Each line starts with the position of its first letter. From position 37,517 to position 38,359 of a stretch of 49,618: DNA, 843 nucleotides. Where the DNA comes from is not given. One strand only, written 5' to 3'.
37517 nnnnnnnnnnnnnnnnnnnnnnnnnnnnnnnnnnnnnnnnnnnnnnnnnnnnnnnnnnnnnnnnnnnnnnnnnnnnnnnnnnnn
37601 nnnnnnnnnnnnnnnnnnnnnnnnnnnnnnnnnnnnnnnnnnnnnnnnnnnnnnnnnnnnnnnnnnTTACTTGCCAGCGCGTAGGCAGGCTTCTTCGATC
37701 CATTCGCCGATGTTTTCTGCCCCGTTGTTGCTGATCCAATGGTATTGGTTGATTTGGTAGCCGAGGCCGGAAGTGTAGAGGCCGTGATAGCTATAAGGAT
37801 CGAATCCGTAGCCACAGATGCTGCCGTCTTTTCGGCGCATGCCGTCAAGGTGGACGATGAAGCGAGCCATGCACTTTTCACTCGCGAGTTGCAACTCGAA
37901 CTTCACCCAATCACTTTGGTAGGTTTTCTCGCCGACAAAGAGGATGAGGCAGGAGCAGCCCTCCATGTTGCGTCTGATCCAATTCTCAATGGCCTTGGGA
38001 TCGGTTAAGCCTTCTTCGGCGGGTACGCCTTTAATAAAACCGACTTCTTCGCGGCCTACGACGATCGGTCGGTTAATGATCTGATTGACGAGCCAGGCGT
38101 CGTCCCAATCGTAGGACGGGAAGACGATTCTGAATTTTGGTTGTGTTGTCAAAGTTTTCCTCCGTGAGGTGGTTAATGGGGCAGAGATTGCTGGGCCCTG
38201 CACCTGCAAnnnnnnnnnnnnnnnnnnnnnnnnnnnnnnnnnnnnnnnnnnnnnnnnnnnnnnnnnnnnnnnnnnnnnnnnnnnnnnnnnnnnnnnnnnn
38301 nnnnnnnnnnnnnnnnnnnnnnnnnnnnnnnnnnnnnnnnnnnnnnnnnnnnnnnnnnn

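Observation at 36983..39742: Accessory island between primase and terminase: lone ThsB-like TIR gene converging on a small 3-TM gene, back-to-back with an ORFan/2-TM/SPFH operon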

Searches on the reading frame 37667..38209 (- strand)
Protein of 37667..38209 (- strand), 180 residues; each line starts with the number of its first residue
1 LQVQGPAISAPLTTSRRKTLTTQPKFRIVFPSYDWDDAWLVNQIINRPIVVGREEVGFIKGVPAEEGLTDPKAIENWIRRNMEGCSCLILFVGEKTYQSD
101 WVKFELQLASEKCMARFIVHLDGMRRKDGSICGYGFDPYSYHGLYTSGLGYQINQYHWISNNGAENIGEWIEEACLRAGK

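Call 3: search_protein_families(library=pfam, proteins=[window:37667-38209:-], max_evalue=1)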
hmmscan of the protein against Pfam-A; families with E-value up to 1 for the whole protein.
window:37667-38209:- (180 aa): 2 families
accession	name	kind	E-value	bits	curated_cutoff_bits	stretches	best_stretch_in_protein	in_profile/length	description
PF08937.16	ThsB_TIR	-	1e-09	39.1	21.2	1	32-119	3-93/100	Thoeris protein ThsB, TIR-like domain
PF13676.11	TIR_2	-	0.0014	19.6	28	1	68-111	34-77/122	TIR domain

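Call 4: search_protein_families(library=padloc, proteins=[window:37667-38209:-], max_evalue=1)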
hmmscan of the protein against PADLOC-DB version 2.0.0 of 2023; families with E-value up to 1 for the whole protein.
window:37667-38209:- (180 aa): 8 families
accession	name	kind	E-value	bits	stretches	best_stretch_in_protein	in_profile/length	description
PDLC00431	ThsB1|ThsB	-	5e-26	90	1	27-179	3-161/162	TIR-like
PDLC04688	PDC-M50B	-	1.3e-25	88.5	1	27-175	3-156/162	-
PDLC00433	ThsB1|ThsB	-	2.2e-16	58.3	1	27-175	3-158/164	TIR-like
PDLC00429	ThsB1|ThsB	-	8.8e-06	23.9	1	71-133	51-114/167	TIR-like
PDLC00418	ThsB1|ThsB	-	0.00055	17.8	1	73-114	52-93/155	TIR-like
PDLC00426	ThsB1|ThsB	-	0.0026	15.1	1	76-111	288-323/352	TIR-like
PDLC02012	SAVED5--SAVED_TIR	-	0.025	11.7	1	73-108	53-90/404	-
PDLC00422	ThsB1|ThsB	-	0.04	11.4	1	75-106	89-120/194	TIR-like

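Call 5: search_protein_families(library=phrogs, proteins=[window:37667-38209:-], max_evalue=0.1)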
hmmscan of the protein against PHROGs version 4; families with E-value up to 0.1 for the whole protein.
window:37667-38209:- (180 aa): 2 families
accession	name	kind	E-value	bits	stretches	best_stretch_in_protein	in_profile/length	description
phrog_6988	-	unknown function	2.6e-05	25.1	1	69-113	50-94/135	-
phrog_18985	-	unknown function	0.079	14.2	0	72-99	18-45/98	-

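Call 9: find_homologous_proteins(query=window:37670-38152:-, max_evalue=0.001)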
Query window:37670-38152:- (161 aa): 36 proteins with E <= 0.001 among 43 candidates.
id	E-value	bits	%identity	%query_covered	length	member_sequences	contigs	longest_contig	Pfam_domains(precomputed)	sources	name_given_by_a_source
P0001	1.2e-100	352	93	100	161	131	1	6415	PF08937.17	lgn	-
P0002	4.6e-78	279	72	99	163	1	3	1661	PF08937.17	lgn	-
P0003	8.8e-71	255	66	98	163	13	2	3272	PF08937.17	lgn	-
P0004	2.0e-70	254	68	98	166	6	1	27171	PF08937.17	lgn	-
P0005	4.8e-68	246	65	98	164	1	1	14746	PF08937.17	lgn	-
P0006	1.1e-67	245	68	97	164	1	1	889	PF08937.17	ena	-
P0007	1.6e-66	241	63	99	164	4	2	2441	PF08937.17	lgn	-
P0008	1.5e-65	238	66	98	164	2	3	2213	PF08937.17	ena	-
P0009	2.4e-60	221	58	100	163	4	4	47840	PF08937.17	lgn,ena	-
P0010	1.0e-59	219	57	99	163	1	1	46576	PF08937.17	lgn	-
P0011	9.1e-59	216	58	99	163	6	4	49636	PF08937.17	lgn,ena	-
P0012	1.2e-57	213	58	97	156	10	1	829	PF13676.12,PF08937.17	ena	-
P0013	1.4e-57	212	58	98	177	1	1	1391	PF08937.17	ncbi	ncbi:MAG: TIR domain-containing protein, partial [Spirochaetia bacterium]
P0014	6.0e-57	210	57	98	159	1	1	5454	PF08937.17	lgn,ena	-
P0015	9.7e-57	209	57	99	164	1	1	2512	PF08937.17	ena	-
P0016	2.7e-56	208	57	98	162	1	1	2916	PF08937.17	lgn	-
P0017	1.3e-55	206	58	97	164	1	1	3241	PF08937.17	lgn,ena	-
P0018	5.1e-55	204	55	98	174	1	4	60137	PF08937.17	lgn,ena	-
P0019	7.6e-54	200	56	96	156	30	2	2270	PF13676.12,PF08937.17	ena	-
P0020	9.0e-54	200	56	94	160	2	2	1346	PF13676.12,PF08937.17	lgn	-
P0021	1.6e-53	199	99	56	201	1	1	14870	PF08937.17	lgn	-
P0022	3.1e-53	198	55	96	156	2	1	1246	PF13676.12,PF08937.17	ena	-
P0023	1.0e-52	196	55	97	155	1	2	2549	PF13676.12,PF08937.17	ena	-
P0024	1.7e-52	196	57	98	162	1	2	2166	PF08937.17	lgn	-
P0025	1.8e-52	196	55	94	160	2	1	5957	PF13676.12,PF08937.17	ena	-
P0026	6.4e-52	194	55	99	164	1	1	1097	PF08937.17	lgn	-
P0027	6.0e-51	191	50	100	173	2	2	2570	PF08937.17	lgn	-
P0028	8.8e-48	180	54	97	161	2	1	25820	PF08937.17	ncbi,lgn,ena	-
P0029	5.9e-46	174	52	98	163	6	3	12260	PF08937.17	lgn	-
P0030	9.6e-46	174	52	98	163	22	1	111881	PF08937.17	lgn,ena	-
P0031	1.3e-43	167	52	97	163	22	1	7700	PF08937.17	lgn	-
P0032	1.0e-42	164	50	96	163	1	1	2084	PF08937.17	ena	-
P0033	2.3e-42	163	52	99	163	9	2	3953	PF08937.17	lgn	-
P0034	8.6e-42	161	51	98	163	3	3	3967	PF08937.17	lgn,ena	-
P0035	1.4e-25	108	56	61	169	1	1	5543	PF13676.12,PF08937.17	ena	-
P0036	1.7e-25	108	63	53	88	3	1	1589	PF08937.17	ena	-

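Call 11: find_encoding_contigs(protein=P0005, flank=6000, max_places=3)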
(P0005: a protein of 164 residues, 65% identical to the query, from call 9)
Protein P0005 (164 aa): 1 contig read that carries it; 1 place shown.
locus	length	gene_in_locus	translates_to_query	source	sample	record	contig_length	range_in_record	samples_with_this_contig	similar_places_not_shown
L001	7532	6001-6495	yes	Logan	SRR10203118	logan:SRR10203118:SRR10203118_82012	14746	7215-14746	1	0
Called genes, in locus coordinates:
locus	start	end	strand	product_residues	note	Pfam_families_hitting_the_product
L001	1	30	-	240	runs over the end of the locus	-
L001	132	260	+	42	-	-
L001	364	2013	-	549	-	PF12236:Head-tail_con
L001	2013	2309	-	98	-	-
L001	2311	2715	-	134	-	PF00583:Acetyltransf_1 (weak)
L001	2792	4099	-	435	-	PF03237:Terminase_6N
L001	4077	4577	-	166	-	PF03592:Terminase_2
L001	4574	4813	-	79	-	-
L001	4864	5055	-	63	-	-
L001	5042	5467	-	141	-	-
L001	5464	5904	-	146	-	-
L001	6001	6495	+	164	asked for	PF08937:ThsB_TIR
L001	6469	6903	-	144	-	-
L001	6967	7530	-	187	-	?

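Call 12: find_encoding_contigs(protein=P0004, flank=6000, max_places=3)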
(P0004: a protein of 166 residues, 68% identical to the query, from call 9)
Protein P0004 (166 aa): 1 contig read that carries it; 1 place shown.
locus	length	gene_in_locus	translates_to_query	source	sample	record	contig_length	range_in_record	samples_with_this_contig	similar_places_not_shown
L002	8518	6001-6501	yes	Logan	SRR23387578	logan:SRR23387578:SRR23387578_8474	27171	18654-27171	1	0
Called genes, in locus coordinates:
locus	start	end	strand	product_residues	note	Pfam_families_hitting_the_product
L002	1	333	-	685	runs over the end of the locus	-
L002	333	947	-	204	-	-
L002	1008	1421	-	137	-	PF21190:Bbp16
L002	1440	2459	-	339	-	PF20911:GP7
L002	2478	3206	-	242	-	-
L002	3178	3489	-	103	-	PF25181:Phage_Bbp19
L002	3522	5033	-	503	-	-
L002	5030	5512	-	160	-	PF03592:Terminase_2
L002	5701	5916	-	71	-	-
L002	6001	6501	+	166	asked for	PF08937:ThsB_TIR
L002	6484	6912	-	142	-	-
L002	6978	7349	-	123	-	-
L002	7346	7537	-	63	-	-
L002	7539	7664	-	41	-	-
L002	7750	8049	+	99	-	-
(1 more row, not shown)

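Call 13: find_encoding_contigs(protein=P0009, flank=6000, max_places=3)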
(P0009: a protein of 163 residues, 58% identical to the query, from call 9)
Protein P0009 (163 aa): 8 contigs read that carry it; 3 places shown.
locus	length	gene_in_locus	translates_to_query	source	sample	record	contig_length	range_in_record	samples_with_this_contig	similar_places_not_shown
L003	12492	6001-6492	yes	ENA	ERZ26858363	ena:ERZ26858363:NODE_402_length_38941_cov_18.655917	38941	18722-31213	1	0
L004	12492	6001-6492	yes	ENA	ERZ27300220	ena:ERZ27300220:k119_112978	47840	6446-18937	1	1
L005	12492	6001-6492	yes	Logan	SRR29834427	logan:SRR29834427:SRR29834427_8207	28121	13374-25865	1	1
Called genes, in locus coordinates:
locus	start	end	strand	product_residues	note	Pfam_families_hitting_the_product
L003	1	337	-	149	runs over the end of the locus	-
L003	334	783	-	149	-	PF00583:Acetyltransf_1 (weak)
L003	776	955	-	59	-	-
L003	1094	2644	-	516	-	-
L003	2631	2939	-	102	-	-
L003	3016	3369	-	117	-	PF11753:DUF3310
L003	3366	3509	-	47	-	-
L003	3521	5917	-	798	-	PF09250:Prim-Pol, PF08707:PriCT_2, PF08706:D5_N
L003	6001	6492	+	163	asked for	PF08937:ThsB_TIR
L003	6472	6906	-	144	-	-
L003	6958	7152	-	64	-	-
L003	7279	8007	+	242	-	PF13560:HTH_31 (weak), PF01381:HTH_3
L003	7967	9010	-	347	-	PF20901:Sf6_terminase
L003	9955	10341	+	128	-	-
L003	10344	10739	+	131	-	-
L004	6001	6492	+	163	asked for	PF08937:ThsB_TIR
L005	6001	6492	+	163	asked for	PF08937:ThsB_TIR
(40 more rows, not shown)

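Call 17: search_dna_similar(query=window:37670-38152:-, collection=phages, mode=protein, max_rows=30, max_evalue=0.001)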
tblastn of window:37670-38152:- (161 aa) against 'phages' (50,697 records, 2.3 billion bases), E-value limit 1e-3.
No match.

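Call 19: find_encoding_contigs(protein=P0030, flank=7000, max_places=2)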
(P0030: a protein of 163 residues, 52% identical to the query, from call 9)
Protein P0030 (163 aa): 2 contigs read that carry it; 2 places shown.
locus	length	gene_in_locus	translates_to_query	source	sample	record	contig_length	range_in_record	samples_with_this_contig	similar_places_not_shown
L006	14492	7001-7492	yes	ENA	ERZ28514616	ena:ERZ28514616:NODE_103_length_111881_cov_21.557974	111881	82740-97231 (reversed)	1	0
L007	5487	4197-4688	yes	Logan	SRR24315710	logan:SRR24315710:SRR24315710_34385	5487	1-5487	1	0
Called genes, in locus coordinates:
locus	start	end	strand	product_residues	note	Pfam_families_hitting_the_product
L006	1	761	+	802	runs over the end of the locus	PF01588:tRNA_bind, PF03483:B3_4, PF03484:B5, PF17759:tRNA_synthFbeta, PF03147:FDX-ACB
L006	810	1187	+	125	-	PF18291:HU-HIG (faint), PF00216:Bac_DNA_binding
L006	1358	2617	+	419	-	-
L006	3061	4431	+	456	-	PF13356:Arm-DNA-bind_3, PF22022:Phage_int_M (weak)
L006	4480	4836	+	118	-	PF12844:HTH_19 (weak), PF01381:HTH_3, PF15943:YdaS_toxin (weak)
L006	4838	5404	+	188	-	PF06114:Peptidase_M78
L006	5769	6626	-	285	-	PF02498:Bro-N, PF10552:ORF6C (weak)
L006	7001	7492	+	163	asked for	PF08937:ThsB_TIR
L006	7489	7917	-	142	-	-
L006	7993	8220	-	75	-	PF05930:Phage_AlpA (weak)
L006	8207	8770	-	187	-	-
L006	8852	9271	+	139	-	-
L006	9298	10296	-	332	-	-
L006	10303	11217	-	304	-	PF09588:YqaJ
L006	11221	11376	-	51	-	-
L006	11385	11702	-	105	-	-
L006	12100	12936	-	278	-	PF04383:KilA-N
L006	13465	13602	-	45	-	-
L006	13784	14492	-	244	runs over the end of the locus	-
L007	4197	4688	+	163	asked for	PF08937:ThsB_TIR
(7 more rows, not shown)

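Call 20: find_encoding_contigs(protein=P0018, flank=7000, max_places=2)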
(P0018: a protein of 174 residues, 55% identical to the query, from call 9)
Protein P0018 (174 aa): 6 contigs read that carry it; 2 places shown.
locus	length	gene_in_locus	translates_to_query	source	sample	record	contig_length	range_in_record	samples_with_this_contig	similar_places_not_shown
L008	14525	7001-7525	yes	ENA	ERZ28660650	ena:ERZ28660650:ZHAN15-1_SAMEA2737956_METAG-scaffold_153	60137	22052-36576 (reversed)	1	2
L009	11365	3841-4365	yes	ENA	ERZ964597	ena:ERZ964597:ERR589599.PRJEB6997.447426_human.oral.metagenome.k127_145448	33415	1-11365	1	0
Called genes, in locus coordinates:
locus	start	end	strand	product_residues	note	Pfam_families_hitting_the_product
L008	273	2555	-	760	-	PF13362:Toprim_3, PF13481:AAA_25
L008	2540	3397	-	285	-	-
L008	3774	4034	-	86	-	-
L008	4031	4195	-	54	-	-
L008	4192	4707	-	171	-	-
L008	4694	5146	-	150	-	PF05869:Dam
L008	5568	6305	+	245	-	PF00717:Peptidase_S24 (weak)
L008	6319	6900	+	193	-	-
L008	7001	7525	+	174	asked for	PF08937:ThsB_TIR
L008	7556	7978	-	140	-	-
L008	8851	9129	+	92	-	PF09652:Cas_VVA1548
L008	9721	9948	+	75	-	-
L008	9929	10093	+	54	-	-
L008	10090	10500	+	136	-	-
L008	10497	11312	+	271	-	PF13479:AAA_24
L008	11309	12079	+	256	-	-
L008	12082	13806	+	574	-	PF00270:DEAD, PF04851:ResIII, PF18766:SWI2_SNF2 (weak), PF09848:SLFN-g3_helicase (weak), PF00271:Helicase_C, PF10571:UPF0547 (faint)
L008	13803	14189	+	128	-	-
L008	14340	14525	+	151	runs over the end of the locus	-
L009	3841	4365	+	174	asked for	PF08937:ThsB_TIR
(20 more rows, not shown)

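Call 21: find_encoding_contigs(protein=P0028, flank=7000, max_places=2)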
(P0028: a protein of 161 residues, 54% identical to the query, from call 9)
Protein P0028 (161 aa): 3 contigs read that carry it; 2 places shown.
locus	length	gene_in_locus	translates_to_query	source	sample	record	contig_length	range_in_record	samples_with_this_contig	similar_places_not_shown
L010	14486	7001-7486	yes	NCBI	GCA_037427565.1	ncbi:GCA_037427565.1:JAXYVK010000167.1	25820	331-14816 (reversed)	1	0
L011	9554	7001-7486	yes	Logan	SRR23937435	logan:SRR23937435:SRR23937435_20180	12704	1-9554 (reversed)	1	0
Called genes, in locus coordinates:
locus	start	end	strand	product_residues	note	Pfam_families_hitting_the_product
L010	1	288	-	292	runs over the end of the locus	-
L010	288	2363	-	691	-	PF23899:SU10_portal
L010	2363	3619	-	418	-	PF03237:Terminase_6N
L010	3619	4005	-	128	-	PF03592:Terminase_2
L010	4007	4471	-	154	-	-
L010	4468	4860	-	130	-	PF11351:GTA_holin_3TM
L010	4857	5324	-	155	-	PF00959:Phage_lysozyme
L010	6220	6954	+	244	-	PF13560:HTH_31 (faint), PF13744:HTH_37 (weak)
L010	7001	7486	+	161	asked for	PF08937:ThsB_TIR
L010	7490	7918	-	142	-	-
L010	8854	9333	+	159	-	PF06114:Peptidase_M78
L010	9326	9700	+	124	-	-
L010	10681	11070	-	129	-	-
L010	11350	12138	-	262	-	PF00005:ABC_tran, PF13401:AAA_22 (weak), PF13304:AAA_21 (faint)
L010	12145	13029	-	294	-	PF00528:BPD_transp_1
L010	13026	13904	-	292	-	PF00528:BPD_transp_1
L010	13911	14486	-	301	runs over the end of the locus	?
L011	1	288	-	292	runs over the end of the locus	-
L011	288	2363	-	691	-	PF23899:SU10_portal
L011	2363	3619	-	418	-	PF03237:Terminase_6N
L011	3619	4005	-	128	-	PF03592:Terminase_2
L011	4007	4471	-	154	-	-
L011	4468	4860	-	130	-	PF11351:GTA_holin_3TM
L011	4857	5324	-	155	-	PF00959:Phage_lysozyme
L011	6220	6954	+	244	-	PF13560:HTH_31 (faint), PF13744:HTH_37 (weak)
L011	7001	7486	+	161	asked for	PF08937:ThsB_TIR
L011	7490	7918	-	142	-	-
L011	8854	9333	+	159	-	PF06114:Peptidase_M78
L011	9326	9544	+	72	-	-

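Call 37: predict_structure(alignment_id=A2)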
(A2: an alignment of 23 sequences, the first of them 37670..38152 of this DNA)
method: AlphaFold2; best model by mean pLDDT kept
length: 161 residues; sequences in the alignment: 23
mean_pLDDT: 88.1   pTM: 0.86
mean pLDDT of the five models: 88.1, 87.2, 86.7, 86.6, 85.4
residues with pLDDT >= 90: 105; 70-90: 37; 50-70: 17; < 50: 2
segments of 3 or more residues with pLDDT < 50: none
pLDDT, mean of each block of 10 residues (from residue 1): 66 93 85 69 79 94 93 97 96 94 96 96 81 90 92 89 73
secondary structure, 60 per line:
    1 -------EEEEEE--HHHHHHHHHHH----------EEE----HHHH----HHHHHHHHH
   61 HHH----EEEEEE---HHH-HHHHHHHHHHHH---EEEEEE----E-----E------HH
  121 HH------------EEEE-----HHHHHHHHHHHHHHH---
elements in order: E8-13 H16-26 E37-39 H44-47 H52-63 E68-73 H81-92 E96-101 H119-122 E135-138 H144-158

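Call 39: search_solved_structures(query=A2, max_evalue=1, show_alignments=2)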
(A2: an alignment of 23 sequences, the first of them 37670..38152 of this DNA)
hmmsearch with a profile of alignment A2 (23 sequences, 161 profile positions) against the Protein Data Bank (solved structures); distinct sequences matched with E-value up to 1: 7.
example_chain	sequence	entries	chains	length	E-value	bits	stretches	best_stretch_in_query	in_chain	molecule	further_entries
8wcf_A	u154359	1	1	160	3.1e-22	82.4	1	7-157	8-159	Molecular chaperone Tir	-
6lhy_A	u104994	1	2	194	2.5e-16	63.2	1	7-141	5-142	DUF1863 domain-containing protein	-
9b7d_A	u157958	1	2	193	2.5e-16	63.2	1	7-141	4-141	Putative cyclic ADP-D-ribose synthase ThsB1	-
8fz9_A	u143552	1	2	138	2e-07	34.2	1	46-120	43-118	TIR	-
9ksv_A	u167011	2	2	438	0.32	14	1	39-111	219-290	PcApiGT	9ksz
9kt0_A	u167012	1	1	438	0.32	14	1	39-111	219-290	PcApiGT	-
21vm_A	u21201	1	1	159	0.51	13.4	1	91-155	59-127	Phi92_gp131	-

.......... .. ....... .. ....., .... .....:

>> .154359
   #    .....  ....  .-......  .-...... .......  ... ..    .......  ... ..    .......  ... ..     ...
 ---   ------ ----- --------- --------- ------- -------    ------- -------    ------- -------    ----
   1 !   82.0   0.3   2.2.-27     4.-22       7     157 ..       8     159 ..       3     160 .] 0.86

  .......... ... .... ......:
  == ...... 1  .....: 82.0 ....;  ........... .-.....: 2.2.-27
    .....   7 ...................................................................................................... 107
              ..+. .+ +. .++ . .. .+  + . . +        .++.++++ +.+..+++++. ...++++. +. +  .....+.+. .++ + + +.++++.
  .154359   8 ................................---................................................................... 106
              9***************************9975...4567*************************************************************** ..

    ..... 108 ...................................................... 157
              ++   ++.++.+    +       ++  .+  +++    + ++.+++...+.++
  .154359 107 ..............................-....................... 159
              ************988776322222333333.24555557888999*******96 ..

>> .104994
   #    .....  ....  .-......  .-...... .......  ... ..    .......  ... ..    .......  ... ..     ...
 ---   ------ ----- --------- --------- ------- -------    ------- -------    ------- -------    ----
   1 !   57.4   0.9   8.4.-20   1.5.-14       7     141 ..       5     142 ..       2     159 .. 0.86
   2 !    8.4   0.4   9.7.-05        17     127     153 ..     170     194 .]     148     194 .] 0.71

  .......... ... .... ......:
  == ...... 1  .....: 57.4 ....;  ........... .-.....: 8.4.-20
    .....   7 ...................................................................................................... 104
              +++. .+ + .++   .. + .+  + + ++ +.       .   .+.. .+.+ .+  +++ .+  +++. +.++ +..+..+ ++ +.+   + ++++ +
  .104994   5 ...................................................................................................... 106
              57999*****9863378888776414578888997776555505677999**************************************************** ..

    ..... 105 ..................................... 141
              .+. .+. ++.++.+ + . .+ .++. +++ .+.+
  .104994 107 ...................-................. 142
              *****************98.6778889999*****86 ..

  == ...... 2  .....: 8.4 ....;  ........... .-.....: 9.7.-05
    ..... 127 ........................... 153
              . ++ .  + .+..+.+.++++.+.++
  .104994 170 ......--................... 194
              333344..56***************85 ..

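Call 40: fold_search(model_id=the predicted structure, library=pdb)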
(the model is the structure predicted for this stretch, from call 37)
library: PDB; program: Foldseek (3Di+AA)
matches with E <= 10: 1417; with E <= 0.001: 7
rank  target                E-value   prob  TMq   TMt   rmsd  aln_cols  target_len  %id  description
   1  8wcf                  3.3e-10  1.00  0.77  0.77   3.0       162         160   23  Crystal structure of EcThsB (released 2024-09-18)
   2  9b7d_A                4.4e-09  1.00  0.68  0.58   5.1       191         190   17  Structure of ThsB-Tad3 complex (released 2025-01-22)
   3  6lhy_A                5.3e-09  1.00  0.69  0.63   5.1       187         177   16  Crystal structure of ThsB (released 2020-06-24)
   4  9b7d_C                1.2e-08  1.00  0.69  0.59   5.2       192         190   17  Structure of ThsB-Tad3 complex (released 2025-01-22)
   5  6lhy_B                3.0e-08  1.00  0.68  0.63   4.8       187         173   16  Crystal structure of ThsB (released 2020-06-24)
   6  8fz9_A                2.5e-06  1.00  0.55  0.63   4.4       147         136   25  Crystal Structure of Bacillus cereus TIR protein (released 2024-06-19)
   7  8fz9_B                4.7e-06  1.00  0.55  0.67   4.3       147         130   25  Crystal Structure of Bacillus cereus TIR protein (released 2024-06-19)
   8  9mw2_A                1.1e-03  1.00  0.55  0.66   4.8       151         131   16  Structure of SARM1 TIR domain bound to G6831 (released 2026-02-04)
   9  4ohr                  1.2e-03  1.00  0.59  0.60   5.6       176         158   11  Crystal structure of MilB from Streptomyces rimofaciens (released 2014-06-25)
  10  1o77_A                1.5e-03  1.00  0.48  0.54   7.4       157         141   15  CRYSTAL STRUCTURE OF THE C713S MUTANT OF THE TIR DOMAIN OF HUMAN TLR2 (released 2002-11-21)
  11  6o0q_A                1.9e-03  1.00  0.51  0.58   9.0       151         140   15  Crystal structure of the TIR domain from human SARM1 in complex with ribose (released 2019-09-04)
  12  2a0k_A                2.2e-03  1.00  0.53  0.53   8.2       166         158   13  Crystal structure of Nucleoside 2-deoxyribosyltransferase from Trypanosoma brucei at 1.8 A resolution (released 2005-07-26)
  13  8rpt_A                2.3e-03  1.00  0.50  0.58   5.9       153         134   12  Crystal structure of human DNPH1 mutant- D80A (released 2024-11-20)
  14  8rpt_B                2.5e-03  1.00  0.57  0.63   5.5       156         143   12  Crystal structure of human DNPH1 mutant- D80A (released 2024-11-20)
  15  9da6_A                2.8e-03  1.00  0.53  0.64   5.8       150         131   11  Crystal structure of human DNPH1 bound to inhibitor 3a (released 2025-02-05)
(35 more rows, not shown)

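Call 77: search_protein_families(library=ncbifam, proteins=[window:37667-38152:-], max_evalue=1)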
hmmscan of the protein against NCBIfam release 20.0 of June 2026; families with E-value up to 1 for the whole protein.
window:37667-38152:- (161 aa): 0 families
